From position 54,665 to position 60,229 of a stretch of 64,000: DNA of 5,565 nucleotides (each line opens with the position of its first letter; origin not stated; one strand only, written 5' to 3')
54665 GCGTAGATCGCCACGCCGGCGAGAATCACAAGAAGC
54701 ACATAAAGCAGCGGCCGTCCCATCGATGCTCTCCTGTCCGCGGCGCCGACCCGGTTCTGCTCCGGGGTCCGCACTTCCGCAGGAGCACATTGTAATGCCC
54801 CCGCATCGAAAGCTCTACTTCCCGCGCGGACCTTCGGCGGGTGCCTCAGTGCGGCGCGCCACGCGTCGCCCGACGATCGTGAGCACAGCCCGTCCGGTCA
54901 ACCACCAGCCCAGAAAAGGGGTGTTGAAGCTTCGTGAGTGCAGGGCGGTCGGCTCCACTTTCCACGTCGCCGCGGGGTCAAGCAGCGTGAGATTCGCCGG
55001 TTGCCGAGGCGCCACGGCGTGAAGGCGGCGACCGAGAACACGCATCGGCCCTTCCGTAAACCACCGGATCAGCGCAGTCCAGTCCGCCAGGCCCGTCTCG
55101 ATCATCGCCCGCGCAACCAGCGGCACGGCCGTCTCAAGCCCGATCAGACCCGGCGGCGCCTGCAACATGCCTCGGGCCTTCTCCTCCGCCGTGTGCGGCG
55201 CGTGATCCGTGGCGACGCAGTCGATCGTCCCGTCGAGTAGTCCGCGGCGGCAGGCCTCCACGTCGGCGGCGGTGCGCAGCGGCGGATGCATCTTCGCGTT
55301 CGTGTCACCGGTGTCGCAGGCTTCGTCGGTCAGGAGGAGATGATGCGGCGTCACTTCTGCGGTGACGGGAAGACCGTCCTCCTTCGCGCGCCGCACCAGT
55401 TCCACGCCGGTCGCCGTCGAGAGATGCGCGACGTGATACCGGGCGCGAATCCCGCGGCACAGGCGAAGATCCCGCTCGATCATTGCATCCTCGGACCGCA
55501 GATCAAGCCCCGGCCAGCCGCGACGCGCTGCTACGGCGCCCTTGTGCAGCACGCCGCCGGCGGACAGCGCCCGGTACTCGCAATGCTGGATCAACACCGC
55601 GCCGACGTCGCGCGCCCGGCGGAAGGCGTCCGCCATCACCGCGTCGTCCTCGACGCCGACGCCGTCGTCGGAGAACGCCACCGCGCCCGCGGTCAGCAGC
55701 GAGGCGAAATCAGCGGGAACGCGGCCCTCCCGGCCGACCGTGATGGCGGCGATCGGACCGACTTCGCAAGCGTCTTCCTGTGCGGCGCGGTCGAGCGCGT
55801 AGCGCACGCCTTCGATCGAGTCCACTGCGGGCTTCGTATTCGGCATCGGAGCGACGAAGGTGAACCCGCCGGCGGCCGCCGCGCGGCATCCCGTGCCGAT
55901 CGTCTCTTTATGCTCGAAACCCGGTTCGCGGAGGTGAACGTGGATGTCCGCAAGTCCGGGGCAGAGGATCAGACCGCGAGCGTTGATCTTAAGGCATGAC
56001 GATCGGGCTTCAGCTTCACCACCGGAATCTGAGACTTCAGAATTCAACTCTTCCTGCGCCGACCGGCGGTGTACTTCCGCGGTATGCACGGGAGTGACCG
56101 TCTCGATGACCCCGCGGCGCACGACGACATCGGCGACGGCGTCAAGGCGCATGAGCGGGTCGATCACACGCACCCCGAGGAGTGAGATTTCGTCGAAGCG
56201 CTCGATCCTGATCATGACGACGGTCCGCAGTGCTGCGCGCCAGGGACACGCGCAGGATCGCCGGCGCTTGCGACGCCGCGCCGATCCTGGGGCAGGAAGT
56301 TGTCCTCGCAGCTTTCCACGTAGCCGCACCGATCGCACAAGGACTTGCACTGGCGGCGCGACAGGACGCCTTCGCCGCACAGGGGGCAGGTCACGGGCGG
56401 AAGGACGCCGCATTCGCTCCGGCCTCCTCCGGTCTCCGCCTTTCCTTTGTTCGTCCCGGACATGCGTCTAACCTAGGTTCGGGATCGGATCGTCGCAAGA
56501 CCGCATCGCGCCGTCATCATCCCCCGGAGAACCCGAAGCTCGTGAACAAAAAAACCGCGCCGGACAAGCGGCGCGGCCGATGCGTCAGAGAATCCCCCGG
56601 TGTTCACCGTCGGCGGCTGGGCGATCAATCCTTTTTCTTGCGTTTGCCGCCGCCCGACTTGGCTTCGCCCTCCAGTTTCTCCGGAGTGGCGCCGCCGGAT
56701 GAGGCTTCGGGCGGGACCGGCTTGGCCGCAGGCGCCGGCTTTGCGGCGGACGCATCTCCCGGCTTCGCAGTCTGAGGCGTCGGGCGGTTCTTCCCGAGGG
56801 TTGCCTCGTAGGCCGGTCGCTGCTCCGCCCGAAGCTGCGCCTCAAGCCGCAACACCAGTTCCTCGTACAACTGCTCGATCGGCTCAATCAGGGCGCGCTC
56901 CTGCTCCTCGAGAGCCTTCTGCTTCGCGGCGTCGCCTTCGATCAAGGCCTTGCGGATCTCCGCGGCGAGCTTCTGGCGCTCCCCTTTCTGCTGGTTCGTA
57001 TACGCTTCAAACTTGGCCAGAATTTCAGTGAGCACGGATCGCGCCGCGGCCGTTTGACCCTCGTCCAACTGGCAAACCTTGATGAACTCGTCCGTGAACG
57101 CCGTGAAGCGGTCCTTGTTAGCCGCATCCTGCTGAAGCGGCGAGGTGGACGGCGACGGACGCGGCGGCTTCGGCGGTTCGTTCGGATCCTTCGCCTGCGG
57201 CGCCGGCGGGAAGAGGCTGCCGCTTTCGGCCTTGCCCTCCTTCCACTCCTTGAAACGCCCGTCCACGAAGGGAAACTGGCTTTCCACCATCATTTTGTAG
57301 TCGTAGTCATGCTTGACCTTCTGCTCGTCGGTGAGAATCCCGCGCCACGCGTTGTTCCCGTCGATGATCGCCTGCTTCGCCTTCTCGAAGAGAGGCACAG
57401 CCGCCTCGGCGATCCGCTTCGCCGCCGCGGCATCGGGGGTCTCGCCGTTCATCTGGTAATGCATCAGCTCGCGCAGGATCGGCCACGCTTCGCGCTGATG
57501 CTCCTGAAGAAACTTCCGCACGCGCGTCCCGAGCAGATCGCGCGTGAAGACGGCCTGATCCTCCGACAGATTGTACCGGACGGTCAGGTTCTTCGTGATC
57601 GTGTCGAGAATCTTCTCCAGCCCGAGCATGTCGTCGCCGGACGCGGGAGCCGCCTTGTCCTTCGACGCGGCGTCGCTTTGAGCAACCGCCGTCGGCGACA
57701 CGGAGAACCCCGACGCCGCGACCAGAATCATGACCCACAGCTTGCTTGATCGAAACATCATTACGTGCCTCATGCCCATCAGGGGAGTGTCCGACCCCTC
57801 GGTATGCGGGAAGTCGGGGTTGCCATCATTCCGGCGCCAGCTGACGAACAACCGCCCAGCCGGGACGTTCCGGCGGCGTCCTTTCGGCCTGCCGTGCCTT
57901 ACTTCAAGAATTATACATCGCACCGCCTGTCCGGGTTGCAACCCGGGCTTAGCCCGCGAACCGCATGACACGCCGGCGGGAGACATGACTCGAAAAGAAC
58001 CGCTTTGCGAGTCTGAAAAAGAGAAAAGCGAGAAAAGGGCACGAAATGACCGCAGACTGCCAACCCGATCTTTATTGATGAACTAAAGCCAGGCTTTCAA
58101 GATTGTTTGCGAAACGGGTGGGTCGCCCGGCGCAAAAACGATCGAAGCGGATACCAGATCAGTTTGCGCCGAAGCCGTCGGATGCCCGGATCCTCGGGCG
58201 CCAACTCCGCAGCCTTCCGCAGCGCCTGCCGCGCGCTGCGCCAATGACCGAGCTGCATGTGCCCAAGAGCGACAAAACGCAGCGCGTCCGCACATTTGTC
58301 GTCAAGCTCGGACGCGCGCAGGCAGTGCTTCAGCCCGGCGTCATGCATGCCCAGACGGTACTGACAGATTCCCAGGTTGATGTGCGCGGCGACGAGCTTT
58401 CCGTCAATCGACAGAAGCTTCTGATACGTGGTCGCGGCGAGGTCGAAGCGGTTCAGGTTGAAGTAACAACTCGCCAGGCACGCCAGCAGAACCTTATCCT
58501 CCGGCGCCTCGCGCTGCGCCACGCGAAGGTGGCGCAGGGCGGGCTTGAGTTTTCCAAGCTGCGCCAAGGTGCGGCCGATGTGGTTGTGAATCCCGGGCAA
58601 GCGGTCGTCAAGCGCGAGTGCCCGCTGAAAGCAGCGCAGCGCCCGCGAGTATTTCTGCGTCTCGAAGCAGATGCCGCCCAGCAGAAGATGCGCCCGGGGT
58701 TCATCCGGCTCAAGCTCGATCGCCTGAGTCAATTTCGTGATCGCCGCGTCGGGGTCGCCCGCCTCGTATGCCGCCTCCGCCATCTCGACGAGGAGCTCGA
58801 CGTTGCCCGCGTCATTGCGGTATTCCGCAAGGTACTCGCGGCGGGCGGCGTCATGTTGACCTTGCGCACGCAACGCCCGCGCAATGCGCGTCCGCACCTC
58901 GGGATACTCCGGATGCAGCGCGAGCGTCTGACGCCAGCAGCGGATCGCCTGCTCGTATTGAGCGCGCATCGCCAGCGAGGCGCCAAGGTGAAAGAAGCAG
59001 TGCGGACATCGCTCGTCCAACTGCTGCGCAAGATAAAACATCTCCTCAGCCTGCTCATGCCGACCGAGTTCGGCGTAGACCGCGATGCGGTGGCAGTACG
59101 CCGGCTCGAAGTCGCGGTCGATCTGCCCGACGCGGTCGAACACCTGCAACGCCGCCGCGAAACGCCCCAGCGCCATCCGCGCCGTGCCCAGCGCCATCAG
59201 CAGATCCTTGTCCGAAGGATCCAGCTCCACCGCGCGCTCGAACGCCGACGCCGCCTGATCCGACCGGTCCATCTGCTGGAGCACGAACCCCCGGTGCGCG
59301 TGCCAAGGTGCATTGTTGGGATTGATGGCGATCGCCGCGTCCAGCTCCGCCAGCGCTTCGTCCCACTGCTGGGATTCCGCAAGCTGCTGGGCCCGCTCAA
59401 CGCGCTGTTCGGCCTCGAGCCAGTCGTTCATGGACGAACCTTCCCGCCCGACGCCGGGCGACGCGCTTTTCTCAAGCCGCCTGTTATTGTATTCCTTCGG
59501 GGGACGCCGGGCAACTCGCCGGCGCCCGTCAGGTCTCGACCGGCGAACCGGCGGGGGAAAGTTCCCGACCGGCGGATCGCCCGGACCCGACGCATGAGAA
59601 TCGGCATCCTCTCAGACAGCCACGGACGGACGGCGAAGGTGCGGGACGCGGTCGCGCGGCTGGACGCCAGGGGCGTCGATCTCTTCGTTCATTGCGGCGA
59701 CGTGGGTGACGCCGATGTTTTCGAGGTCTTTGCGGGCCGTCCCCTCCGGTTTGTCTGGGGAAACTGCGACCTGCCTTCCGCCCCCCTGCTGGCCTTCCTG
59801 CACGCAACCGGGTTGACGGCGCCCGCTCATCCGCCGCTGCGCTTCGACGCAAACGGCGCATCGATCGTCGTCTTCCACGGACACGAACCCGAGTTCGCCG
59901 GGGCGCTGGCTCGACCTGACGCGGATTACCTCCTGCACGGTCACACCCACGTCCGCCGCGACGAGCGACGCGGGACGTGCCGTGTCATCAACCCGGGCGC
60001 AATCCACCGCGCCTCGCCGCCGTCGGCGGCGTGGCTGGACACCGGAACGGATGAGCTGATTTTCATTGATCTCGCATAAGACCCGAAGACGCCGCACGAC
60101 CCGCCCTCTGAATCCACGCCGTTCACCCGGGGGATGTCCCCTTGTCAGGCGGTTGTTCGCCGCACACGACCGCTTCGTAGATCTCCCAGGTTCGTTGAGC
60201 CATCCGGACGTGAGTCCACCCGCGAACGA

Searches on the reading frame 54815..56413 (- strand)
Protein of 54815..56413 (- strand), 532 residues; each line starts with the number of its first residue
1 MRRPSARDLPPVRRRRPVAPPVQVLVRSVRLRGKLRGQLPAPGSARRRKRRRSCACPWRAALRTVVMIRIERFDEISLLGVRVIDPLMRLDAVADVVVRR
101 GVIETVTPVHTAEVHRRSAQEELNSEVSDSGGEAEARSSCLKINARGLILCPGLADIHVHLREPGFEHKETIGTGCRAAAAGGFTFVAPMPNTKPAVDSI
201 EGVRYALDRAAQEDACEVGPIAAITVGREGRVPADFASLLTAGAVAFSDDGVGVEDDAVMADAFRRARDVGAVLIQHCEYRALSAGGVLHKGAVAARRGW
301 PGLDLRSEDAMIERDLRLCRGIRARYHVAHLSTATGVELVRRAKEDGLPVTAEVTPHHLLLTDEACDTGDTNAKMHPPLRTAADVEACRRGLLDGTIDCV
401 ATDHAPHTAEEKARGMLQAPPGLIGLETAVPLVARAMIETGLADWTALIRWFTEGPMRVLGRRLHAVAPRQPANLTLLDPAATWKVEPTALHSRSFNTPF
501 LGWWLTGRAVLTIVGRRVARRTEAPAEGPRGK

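Call 63: search_protein_families(library=pfam, proteins=[window:54815-56413:-], max_evalue=0.00001)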
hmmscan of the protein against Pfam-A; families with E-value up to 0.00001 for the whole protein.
window:54815-56413:- (532 aa): 2 families
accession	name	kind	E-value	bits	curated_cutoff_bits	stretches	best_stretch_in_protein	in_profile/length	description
PF01979.26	Amidohydro_1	-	1.3e-18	67.8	25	1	149-507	1-333/345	Amidohydrolase family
PF12890.13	DHOase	-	2.5e-11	44.3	21.2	1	149-333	3-139/142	Dihydro-orotase-like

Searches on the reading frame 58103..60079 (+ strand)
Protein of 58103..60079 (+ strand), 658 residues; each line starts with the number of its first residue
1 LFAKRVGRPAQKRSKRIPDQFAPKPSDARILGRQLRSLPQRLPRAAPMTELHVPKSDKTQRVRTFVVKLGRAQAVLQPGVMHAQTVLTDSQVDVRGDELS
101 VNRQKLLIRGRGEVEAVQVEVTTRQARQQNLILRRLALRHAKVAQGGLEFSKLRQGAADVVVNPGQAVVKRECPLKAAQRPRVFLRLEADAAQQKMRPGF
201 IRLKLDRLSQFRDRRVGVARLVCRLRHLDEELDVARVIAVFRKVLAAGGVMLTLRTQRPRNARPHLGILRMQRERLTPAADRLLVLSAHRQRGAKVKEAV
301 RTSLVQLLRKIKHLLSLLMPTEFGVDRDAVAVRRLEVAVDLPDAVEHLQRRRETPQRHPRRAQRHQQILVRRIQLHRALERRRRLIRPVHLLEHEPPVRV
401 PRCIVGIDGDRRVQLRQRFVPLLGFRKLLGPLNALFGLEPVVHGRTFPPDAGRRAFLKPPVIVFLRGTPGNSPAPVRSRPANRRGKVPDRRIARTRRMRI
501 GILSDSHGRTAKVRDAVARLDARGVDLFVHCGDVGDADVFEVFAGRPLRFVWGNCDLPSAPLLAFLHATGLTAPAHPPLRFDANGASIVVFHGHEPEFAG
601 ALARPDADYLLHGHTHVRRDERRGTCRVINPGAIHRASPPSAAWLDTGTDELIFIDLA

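Call 63: search_protein_families(library=pfam, proteins=[window:58103-60079:+], max_evalue=0.00001)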
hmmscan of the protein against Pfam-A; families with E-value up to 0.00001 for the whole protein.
window:58103-60079:+ (658 aa): 2 families
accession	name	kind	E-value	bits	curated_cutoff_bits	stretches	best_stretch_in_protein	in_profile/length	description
PF12850.12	Metallophos_2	-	6.6e-27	94.8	27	1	498-648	1-152/154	Calcineurin-like phosphoesterase superfamily domain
PF00149.33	Metallophos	-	1.5e-08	35.7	21.5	1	498-617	1-190/191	Calcineurin-like phosphoesterase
